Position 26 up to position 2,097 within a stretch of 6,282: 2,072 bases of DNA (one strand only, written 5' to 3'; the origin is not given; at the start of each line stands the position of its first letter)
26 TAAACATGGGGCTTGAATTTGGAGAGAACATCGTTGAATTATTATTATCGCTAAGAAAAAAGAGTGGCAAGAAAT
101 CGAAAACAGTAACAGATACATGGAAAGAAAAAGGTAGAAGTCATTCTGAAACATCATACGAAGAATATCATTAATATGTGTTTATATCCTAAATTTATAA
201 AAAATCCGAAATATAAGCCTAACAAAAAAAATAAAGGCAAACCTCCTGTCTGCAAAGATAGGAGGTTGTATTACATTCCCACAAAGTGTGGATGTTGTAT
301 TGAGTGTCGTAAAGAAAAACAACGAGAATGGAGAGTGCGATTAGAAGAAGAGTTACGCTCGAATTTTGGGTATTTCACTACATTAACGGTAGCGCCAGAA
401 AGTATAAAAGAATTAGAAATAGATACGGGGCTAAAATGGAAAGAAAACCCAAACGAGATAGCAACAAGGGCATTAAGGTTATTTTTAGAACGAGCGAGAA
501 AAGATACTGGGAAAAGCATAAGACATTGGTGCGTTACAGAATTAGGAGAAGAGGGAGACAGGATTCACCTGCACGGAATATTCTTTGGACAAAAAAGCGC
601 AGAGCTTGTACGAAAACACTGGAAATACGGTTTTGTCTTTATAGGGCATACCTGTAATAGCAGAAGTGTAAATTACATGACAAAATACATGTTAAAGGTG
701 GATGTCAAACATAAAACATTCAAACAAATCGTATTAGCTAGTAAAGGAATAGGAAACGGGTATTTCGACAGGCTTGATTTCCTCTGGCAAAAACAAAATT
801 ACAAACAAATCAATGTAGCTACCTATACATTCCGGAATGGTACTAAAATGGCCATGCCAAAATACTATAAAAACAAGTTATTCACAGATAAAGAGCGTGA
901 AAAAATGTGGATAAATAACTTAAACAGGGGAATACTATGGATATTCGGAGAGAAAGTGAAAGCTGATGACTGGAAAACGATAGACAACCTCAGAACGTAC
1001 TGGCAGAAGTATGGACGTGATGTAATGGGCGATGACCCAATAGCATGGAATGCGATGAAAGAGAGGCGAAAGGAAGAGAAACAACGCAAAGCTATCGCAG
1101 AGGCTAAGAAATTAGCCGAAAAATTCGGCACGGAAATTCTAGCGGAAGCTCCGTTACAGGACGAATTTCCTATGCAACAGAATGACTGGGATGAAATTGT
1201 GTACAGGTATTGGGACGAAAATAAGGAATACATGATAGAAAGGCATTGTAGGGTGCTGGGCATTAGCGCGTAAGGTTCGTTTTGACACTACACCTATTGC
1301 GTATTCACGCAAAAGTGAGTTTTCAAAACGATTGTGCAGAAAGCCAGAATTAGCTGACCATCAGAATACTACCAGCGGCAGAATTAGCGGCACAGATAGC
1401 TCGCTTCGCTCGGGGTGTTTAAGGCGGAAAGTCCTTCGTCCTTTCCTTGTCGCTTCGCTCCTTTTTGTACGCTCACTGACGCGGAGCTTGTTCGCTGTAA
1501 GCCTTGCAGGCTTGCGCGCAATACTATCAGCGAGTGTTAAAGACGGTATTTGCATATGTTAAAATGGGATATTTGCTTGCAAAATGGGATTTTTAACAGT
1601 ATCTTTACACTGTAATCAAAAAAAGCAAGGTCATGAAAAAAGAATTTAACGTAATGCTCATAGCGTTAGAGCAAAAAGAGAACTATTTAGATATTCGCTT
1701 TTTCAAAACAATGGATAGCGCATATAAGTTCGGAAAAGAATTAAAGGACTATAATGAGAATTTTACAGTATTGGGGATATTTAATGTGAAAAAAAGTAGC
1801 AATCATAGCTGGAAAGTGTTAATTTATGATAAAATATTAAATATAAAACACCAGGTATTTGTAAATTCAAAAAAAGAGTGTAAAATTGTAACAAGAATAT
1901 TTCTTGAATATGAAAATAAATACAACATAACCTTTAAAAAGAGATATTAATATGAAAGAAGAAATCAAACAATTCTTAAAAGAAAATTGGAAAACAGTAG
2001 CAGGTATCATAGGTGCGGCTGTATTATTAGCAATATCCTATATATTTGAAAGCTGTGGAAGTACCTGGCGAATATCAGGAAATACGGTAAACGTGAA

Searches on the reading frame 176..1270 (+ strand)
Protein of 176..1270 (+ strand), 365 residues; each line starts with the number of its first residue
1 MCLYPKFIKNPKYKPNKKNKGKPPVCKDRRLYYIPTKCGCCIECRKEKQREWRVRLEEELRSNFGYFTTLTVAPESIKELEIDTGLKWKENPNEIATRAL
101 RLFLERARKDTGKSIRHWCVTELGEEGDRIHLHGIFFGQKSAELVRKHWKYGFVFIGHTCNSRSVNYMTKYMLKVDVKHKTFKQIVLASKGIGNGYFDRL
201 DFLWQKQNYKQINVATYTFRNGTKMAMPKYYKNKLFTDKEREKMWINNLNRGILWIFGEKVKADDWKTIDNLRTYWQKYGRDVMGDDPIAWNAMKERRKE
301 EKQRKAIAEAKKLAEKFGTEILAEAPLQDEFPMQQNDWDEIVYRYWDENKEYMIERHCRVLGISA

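Call 4: search_protein_families(library=phrogs, proteins=[window:176-1270:+], max_evalue=1)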
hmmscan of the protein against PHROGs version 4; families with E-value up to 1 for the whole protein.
window:176-1270:+ (365 aa): 4 families
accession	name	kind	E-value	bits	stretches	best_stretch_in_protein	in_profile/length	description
phrog_942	-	DNA, RNA and nucleotide metabolism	6.8e-34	119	1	1-283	60-328/501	replication initiation protein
phrog_29197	-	unknown function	7.6e-08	33.5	1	36-137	62-168/187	-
phrog_713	-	DNA, RNA and nucleotide metabolism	0.00012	22.1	1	61-137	111-191/432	DNA replication initiation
phrog_22819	-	unknown function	0.043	14.8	1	261-279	10-29/31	-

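Call 5: search_protein_families(library=pfam, proteins=[window:176-1270:+], max_evalue=1)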
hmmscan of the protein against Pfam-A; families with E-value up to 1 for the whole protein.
window:176-1270:+ (365 aa): 2 families
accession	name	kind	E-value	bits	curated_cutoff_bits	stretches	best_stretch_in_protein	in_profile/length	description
PF23343.2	REP_ORF2-G2P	-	1.7e-13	51.2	27.8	1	66-174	2-97/99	Replication-associated protein ORF2/G2P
PF15524.11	Ntox17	-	0.036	14.7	25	0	184-219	28-63/98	Novel toxin 17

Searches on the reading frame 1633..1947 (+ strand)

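Call 4: search_protein_families(library=phrogs, proteins=[window:1633-1947:+], max_evalue=1)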
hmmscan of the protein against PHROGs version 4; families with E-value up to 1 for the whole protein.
window:1633-1947:+ (105 aa): 2 families
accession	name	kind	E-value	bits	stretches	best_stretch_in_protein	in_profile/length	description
phrog_13304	-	unknown function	0.0064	17.6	1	21-57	20-56/61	-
phrog_36673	-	unknown function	0.034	15.4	1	40-98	20-78/97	-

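Call 5: search_protein_families(library=pfam, proteins=[window:1633-1947:+], max_evalue=1)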
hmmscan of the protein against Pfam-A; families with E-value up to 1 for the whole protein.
window:1633-1947:+ (105 aa): 3 families
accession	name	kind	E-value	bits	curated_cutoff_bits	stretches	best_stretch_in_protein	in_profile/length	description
PF12787.12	EcsC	-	0.055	13.6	30.4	1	28-94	130-196/240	EcsC protein family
PF00793.26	DAHP_synth_1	-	0.12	11.7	25.5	1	28-89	31-94/270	DAHP synthetase I family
PF21113.2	LarA_C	-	0.2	12.1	25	0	40-98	67-125/152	Lactate racemase C-terminal domain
